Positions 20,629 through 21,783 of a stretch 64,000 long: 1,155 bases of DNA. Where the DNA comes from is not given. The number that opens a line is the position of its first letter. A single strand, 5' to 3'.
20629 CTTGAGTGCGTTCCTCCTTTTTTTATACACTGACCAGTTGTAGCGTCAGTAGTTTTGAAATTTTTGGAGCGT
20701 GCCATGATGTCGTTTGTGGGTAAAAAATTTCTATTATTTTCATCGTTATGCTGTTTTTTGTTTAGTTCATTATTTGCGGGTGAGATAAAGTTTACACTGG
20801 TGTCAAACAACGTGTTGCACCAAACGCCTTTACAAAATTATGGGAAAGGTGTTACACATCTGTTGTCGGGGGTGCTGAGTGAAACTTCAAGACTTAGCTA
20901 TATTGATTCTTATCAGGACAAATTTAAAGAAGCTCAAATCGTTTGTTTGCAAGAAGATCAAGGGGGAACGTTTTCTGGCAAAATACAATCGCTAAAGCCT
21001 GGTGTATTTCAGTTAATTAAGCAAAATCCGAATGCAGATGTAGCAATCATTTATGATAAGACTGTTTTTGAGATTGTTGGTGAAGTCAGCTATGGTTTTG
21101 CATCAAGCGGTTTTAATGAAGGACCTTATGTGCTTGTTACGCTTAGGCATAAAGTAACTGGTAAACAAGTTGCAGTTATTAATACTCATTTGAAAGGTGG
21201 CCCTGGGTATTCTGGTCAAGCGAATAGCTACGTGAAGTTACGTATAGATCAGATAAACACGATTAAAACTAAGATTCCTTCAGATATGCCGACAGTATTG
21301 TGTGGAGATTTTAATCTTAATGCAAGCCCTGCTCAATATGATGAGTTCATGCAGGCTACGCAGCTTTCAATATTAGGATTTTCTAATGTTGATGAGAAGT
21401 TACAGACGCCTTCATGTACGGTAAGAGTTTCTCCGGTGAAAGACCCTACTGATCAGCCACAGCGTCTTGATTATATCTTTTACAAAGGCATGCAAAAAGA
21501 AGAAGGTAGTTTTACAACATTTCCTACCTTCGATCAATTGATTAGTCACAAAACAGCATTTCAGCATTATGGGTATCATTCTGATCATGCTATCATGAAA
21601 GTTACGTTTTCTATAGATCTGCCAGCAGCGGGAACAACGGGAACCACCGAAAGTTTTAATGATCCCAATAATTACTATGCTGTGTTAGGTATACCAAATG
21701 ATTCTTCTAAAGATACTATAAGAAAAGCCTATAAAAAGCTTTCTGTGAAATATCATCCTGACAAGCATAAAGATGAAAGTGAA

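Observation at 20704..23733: Secreted EEP - J domain - EEP - macro domain fusion: an unusual effector-like architecture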

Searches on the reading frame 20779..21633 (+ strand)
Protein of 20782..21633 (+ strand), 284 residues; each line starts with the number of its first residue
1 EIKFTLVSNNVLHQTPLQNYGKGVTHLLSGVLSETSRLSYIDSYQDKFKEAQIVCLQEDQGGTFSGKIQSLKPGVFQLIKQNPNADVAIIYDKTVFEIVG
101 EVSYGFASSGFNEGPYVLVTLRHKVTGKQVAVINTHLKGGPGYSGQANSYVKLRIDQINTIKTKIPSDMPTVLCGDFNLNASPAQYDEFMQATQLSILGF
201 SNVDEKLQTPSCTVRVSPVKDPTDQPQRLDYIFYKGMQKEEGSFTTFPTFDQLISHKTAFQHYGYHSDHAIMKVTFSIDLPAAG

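Call 5: search_protein_families(library=pfam, proteins=[window:20779-21621:+], max_evalue=10)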
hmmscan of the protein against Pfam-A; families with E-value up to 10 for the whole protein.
seq(281 aa): 4 families
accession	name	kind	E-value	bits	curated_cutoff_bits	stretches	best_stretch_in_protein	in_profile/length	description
PF03372.29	Exo_endo_phos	-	1.1e-07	32.3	24.5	1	53-251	32-217/225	Endonuclease/Exonuclease/phosphatase family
PF22669.2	Exo_endo_phos2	-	0.0021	18.1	27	1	83-199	78-200/288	Endonuclease/Exonuclease/phosphatase family 2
PF14529.12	Exo_endo_phos_2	-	0.084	13.2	27.4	1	155-181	17-42/117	Endonuclease-reverse transcriptase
PF23701.1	MIAC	-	0.13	12.6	27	1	201-218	13-30/47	Micropeptide inhibiting actin cytoskeleton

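Call 26: search_solved_structures(query=window:20779-21621:+, max_evalue=10, show_alignments=2)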
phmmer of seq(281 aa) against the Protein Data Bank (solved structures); distinct sequences matched with E-value up to 10: 14.
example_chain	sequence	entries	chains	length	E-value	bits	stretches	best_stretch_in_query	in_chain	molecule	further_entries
6mal_A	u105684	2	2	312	6.9e-05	25.7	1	88-278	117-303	Nocturnin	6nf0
6bt1_A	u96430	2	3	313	6.9e-05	25.7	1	88-278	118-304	Nocturnin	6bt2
3i41_A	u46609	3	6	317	0.00018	24.4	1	110-240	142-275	Beta-hemolysin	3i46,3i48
3i5v_A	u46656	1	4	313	0.00018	24.3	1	110-240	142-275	Beta-hemolysin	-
3k55_A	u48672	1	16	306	0.00018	24.3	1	110-239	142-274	Beta-hemolysin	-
1zwx_A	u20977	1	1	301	0.0082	18.9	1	126-266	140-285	sphingomyelinase-c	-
4z0v_A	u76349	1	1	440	0.0099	18.6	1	123-188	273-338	2',5'-phosphodiesterase 12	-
4z2b_A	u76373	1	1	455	0.011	18.5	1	123-188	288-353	2',5'-phosphodiesterase 12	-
4zkf_A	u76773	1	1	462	0.012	18.4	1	123-188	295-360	2',5'-phosphodiesterase 12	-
7cne_A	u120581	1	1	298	0.017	17.8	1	125-237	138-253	Sphingomyelinase C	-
6rvz_A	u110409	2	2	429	0.028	17.2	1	4-187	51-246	Protein angel homolog 2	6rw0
8ds5_A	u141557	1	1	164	0.35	13.6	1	207-269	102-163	CD27 antigen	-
8hck_A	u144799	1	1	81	0.91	12.2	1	55-110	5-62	Syntenin-1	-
6ak2_A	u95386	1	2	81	1.3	11.7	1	55-110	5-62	Syntenin-1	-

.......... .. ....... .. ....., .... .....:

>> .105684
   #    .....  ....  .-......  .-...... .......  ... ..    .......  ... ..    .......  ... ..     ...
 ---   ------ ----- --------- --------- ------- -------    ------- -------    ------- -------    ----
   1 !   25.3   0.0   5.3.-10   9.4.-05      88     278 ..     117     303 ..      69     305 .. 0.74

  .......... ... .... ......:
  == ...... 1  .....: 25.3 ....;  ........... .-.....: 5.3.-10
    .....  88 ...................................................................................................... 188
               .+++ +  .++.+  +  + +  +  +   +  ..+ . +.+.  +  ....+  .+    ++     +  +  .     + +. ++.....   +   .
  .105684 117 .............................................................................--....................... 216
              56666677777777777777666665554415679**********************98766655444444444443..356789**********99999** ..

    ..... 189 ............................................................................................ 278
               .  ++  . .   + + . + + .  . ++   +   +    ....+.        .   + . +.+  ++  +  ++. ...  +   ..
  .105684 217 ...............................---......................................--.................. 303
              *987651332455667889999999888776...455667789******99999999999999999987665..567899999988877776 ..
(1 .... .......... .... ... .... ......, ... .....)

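Call 30: find_homologous_proteins(query=A1, max_evalue=0.00001)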
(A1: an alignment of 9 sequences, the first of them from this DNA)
Query A1 (9 sequences) (281 aa, profile of the alignment): 16 proteins with E <= 0.00001 among 4580 candidates.
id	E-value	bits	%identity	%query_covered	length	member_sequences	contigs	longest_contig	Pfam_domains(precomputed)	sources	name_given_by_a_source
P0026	1.1e-105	371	26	98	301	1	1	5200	PF03372.30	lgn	-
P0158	1.5e-90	322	30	82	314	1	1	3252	PF03372.30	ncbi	-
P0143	5.8e-89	317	28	80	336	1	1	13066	PF03372.30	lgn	-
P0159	1.1e-55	207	27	99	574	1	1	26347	PF03372.30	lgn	-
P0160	3.1e-9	55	30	18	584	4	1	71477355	PF03372.30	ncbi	ncbi:protein angel homolog 2-like isoform X2 [Argopecten irradians]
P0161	7.0e-9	54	24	83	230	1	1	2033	PF03372.30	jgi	jgi:endonuclease/exonuclease/phosphatase family metal-dependent hydrolase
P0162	2.9e-8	52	27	55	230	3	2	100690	PF03372.30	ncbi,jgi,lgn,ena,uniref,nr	ncbi:MAG: hypothetical protein C0626_06755 [Arcobacter sp.]|uniref:endonuclease/exonuclease/phosphat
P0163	3.7e-8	51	29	40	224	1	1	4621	PF03372.30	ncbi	-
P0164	1.6e-7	49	25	80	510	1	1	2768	PF03372.30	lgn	-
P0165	1.7e-7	49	26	40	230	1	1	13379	PF03372.30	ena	-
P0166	2.9e-7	48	25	62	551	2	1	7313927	PF03372.30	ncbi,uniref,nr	ncbi:PREDICTED: protein angel [Atta cephalotes]|uniref:Endonuclease/exonuclease/phosphatase domain-c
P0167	3.3e-7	48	22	63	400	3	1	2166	PF03372.30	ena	-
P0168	5.7e-7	47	25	62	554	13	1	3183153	PF03372.30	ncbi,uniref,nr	ncbi:Protein angel like protein 1 [Trachymyrmex septentrionalis]|uniref:Protein angel like protein 1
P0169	3.0e-6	45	26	77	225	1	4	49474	PF03372.30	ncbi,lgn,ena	-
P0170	3.2e-6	45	26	41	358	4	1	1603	PF03372.30,PF28535.1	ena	-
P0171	9.8e-6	43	22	32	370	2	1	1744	PF14529.13,PF03372.30,PF22669.3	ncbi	-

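Call 32: find_encoding_contigs(protein=P0159, flank=10000, max_places=3)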
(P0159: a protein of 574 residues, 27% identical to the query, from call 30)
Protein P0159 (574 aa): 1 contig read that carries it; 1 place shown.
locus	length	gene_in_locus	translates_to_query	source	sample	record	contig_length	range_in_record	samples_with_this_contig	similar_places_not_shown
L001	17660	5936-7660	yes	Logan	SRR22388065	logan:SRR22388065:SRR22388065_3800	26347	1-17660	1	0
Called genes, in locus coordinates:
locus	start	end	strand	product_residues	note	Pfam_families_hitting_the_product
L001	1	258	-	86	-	?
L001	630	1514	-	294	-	PF07549:Sec_GG (weak), PF02355:SecD_SecF_C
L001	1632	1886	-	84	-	PF01016:Ribosomal_L27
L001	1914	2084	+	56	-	-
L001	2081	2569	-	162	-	-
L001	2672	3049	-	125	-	-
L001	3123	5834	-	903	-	PF02739:5_3_exonuc_N, PF01367:5_3_exonuc, PF01612:DNA_pol_A_exo1, PF22619:DNA_polI_exo1 (faint), PF00476:DNA_pol_A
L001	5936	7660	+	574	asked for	PF03372:Exo_endo_phos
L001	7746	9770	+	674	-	PF04851:ResIII (faint), PF00270:DEAD, PF00271:Helicase_C, PF18074:PriA_C (weak)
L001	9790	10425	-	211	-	PF02627:CMD (weak)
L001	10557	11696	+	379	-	PF07992:Pyr_redox_2, PF13454:NAD_binding_9 (faint), PF13738:Pyr_redox_3 (faint)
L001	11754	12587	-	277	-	-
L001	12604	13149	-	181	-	PF00929:RNase_T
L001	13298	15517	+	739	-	PF01820:Dala_Dala_lig_N, PF07478:Dala_Dala_lig_C, PF02655:ATP-grasp_3 (faint), PF13535:ATP-grasp_4 (weak), PF01820:Dala_Dala_lig_N, PF07478:Dala_Dala_lig_C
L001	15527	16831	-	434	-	-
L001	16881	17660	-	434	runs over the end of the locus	-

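Call 36: find_encoding_contigs(protein=P0158, flank=6000, max_places=3)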
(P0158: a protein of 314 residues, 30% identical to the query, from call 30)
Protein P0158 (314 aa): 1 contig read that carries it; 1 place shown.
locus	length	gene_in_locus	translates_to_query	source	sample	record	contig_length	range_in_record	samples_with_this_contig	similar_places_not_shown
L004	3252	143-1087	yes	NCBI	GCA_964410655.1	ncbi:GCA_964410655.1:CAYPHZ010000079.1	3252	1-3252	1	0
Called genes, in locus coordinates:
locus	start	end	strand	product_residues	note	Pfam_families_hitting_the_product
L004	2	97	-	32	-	?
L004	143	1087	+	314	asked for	PF03372:Exo_endo_phos (weak)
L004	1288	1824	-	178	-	-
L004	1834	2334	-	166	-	-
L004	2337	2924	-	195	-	-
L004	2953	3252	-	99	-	?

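Call 39: find_related_loci(query=A2, collection=genome_contigs, flank=8000)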
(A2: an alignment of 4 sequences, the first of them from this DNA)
Query A2 (281 aa) in genome_contigs; peptide patterns used: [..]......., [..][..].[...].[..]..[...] (x = any residue, [..] = any of these).
600 stretches matched a pattern (row limit reached: there are more); 3 encode a relative of the query (tblastn E <= 1e-3); 3 distinct loci.
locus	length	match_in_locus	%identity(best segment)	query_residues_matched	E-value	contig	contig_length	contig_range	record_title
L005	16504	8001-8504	26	88-270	1e-6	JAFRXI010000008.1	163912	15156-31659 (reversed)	MAG: Bacteroidales bacterium isolate RGIG2883 Goat_Omasum.Co__c153813, whole genome shotgun sequence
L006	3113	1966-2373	27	122-274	3e-6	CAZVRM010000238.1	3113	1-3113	MAG TPA_asm: uncultured Oscillospiraceae bacterium isolate SRP315200_co1_483 genome assembly, contig: NODE_82992_length_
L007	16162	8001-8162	45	125-181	5e-6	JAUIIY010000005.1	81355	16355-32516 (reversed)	MAG: Alphaproteobacteria bacterium isolate Co_bin.286 NODE_2624_length_81355_cov_1.362855, whole genome shotgun sequence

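Call 46: search_solved_structures(query=A1, max_evalue=0.01, show_alignments=1)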
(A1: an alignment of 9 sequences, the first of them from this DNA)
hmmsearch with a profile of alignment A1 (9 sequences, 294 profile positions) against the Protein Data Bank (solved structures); distinct sequences matched with E-value up to 0.01: 33.
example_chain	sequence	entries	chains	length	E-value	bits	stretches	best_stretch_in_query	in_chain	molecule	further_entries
4z0v_A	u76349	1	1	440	9.9e-14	54.8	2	9-108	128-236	2',5'-phosphodiesterase 12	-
4z2b_A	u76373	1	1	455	1.1e-13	54.6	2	9-108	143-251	2',5'-phosphodiesterase 12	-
4zkf_A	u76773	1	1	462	1.2e-13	54.5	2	9-108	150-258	2',5'-phosphodiesterase 12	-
6mal_A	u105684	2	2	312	3.4e-12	49.7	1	51-274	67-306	Nocturnin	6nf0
6bt1_A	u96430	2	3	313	3.5e-12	49.7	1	51-274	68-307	Nocturnin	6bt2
3i5v_A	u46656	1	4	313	4.2e-12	49.4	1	84-269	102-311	Beta-hemolysin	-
3k55_A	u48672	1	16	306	2.7e-11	46.7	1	84-269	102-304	Beta-hemolysin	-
3i41_A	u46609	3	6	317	8.3e-11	45.2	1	84-269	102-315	Beta-hemolysin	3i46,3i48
6rvz_A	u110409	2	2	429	1.2e-10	44.7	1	4-178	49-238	Protein angel homolog 2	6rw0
2ddr_A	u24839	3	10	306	3.7e-10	43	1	84-272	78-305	Sphingomyelin phosphodiesterase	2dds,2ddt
2uyr_X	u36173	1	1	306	6.2e-10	42.3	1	85-272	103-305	SPHINGOMYELINASE C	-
4b8c_D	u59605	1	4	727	2.4e-09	40.4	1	5-274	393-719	GLUCOSE-REPRESSIBLE ALCOHOL DEHYDROGENASE TRANSCRIPTIONAL EFFECTOR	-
1zwx_A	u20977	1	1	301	4.7e-09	39.4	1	109-266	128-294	sphingomyelinase-c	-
8j2f_A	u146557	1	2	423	6.8e-09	38.9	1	115-229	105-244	Sphingomyelin phosphodiesterase 2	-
5j3p_A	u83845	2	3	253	6.9e-05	25.7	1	51-183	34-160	Tyrosyl-DNA phosphodiesterase 2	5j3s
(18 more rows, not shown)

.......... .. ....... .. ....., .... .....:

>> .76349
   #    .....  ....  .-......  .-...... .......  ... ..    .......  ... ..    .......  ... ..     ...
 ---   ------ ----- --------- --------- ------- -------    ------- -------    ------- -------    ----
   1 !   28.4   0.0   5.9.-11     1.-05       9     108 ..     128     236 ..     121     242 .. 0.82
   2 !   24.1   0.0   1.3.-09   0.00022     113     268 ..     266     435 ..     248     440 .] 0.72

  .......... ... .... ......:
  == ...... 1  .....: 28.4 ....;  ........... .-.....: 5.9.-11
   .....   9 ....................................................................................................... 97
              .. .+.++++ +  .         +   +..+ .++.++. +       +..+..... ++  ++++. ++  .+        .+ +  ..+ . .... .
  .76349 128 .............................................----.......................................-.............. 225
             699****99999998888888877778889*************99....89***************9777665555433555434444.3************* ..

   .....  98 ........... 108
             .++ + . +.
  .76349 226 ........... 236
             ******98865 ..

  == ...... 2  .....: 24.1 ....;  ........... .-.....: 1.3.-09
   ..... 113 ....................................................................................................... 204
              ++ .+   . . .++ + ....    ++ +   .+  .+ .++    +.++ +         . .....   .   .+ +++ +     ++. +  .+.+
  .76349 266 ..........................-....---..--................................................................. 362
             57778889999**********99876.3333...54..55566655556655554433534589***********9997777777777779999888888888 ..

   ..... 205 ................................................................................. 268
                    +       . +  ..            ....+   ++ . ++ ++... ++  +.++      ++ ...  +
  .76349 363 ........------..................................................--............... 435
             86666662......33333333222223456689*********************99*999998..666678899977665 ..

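Call 55: search_protein_families(library=pfam, proteins=[P0159], max_evalue=0.01)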
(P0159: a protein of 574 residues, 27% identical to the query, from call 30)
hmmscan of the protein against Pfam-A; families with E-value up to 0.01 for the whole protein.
P0159 (574 aa): 1 family
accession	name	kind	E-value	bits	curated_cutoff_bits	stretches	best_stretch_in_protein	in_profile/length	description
PF03372.29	Exo_endo_phos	-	5.5e-12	46.3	24.5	1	226-447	22-225/225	Endonuclease/Exonuclease/phosphatase family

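Call 57: predict_structure(alignment_id=A3)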
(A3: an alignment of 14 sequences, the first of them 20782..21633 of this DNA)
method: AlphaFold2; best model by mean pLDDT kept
length: 284 residues; sequences in the alignment: 14
mean_pLDDT: 65.3   pTM: 0.75
mean pLDDT of the five models: 65.3, 63.3, 63.2, 61.4, 60.9
residues with pLDDT >= 90: 39; 70-90: 92; 50-70: 71; < 50: 82
segments of 3 or more residues with pLDDT < 50: 14-30, 140-144, 197-216, 225-227, 237-266
pLDDT, mean of each block of 10 residues (from residue 1): 83 49 43 65 80 88 87 92 80 94 70 76 90 77 52 74 76 73 61 54 37 46 49 49 37 36 47 71 47
secondary structure, 60 per line:
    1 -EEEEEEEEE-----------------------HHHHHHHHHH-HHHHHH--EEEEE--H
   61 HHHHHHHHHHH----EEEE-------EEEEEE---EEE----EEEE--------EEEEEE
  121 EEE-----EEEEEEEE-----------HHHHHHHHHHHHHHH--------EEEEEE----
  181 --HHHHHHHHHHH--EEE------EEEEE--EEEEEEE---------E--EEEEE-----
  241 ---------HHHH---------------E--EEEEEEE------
elements in order: E2-10 H34-43 H45-50 E53-57 H60-71 E76-79 E87-92 E96-98 E103-106 E115-123 E129-136 H148-162 E171-176 H183-193 E196-198 E205-209 E212-218 E231-235 H250-253 E272-278
